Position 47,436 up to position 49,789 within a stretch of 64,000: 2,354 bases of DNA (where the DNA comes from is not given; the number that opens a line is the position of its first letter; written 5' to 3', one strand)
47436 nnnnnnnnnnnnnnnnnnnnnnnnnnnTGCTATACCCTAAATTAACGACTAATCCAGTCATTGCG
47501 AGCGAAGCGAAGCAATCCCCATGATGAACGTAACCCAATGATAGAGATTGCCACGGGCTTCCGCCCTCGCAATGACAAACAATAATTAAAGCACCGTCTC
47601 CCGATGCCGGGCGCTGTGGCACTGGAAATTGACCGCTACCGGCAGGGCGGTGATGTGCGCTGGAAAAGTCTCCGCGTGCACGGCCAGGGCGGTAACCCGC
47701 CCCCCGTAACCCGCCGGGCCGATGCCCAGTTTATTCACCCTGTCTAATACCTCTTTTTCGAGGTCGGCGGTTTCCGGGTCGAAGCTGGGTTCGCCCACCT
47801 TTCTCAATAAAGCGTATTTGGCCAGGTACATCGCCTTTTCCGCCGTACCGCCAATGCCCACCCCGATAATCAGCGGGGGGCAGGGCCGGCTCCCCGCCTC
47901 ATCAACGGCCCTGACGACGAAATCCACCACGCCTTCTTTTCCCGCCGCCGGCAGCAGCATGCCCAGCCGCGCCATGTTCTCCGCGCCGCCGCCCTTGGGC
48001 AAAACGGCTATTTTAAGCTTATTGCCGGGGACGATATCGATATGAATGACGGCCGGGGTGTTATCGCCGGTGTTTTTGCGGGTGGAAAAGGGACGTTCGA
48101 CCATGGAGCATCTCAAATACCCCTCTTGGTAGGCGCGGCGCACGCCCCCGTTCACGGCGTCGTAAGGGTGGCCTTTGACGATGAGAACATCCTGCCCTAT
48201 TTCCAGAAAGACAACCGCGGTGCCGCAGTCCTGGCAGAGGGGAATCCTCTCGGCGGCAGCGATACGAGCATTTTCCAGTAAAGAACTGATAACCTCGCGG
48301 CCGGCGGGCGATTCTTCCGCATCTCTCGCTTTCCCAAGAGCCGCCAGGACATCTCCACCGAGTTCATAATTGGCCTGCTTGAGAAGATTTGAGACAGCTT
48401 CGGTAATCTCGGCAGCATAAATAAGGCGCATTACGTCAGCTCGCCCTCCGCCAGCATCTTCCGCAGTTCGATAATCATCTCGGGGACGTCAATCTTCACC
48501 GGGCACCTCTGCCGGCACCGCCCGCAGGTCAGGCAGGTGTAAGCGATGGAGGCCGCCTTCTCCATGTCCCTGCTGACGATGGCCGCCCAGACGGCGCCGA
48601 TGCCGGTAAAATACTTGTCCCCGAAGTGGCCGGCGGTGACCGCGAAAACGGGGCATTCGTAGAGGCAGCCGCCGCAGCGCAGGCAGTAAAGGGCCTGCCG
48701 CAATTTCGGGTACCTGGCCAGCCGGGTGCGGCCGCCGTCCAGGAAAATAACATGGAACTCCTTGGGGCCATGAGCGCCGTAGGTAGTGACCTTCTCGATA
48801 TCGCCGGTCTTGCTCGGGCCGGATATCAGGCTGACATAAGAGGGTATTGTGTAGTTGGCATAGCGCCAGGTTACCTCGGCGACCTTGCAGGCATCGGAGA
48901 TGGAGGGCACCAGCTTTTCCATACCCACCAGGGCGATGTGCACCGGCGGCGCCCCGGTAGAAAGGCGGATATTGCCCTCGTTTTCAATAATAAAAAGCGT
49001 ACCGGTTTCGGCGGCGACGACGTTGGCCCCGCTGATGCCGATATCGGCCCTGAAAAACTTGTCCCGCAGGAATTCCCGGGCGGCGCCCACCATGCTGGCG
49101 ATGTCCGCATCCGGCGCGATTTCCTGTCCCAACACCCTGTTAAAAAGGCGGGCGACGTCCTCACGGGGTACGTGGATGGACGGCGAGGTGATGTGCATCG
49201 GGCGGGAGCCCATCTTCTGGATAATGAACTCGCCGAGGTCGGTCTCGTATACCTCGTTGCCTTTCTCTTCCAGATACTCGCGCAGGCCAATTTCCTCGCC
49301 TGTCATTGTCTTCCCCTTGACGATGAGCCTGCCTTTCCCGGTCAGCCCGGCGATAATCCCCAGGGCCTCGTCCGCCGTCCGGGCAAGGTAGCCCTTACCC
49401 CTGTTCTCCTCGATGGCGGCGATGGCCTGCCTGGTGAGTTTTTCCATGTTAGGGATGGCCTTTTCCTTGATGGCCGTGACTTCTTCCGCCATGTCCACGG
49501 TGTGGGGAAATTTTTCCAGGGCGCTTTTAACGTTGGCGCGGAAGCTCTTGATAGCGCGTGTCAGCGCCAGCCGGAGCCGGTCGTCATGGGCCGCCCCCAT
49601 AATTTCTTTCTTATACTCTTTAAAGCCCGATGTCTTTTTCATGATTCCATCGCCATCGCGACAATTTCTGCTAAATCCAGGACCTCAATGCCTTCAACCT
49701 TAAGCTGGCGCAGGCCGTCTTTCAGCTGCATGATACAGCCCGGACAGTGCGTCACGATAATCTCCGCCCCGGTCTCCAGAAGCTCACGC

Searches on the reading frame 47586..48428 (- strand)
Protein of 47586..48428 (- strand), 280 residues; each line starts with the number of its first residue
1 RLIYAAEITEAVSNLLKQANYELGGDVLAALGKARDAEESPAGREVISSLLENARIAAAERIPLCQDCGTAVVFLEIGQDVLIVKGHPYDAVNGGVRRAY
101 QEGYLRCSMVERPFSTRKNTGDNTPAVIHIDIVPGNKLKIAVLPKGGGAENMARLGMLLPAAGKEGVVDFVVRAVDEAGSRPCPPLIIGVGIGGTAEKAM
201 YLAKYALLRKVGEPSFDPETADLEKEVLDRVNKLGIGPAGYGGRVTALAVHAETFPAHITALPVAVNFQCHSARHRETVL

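Call 83: search_protein_families(library=pfam, proteins=[window:47586-48428:-], max_evalue=0.00001)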
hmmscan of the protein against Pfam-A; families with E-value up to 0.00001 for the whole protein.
window:47586-48428:- (280 aa): 1 family
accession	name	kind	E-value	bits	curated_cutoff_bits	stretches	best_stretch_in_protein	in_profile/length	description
PF05681.19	Fumerase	-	2.6e-107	358.6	25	1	9-277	1-268/270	Fumarate hydratase (Fumerase)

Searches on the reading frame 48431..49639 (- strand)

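Call 83: search_protein_families(library=pfam, proteins=[window:48431-49639:-], max_evalue=0.00001)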
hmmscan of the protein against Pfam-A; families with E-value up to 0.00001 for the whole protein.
window:48431-49639:- (402 aa): 5 families
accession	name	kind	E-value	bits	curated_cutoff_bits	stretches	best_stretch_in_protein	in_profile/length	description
PF02589.21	LUD_dom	-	6.9e-54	182.9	22.6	1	71-300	3-189/189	LUD domain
PF13183.11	Fer4_8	-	4.1e-13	50.1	27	1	316-383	2-68/68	4Fe-4S dicluster domain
PF13534.11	Fer4_17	-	2.7e-07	31.5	22.2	1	319-384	2-61/61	4Fe-4S dicluster domain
PF12838.12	Fer4_7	-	1.3e-06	29.2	27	1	319-383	2-52/52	4Fe-4S dicluster domain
PF13237.11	Fer4_10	-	6.9e-06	26.3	25.5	0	315-380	5-53/53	4Fe-4S dicluster domain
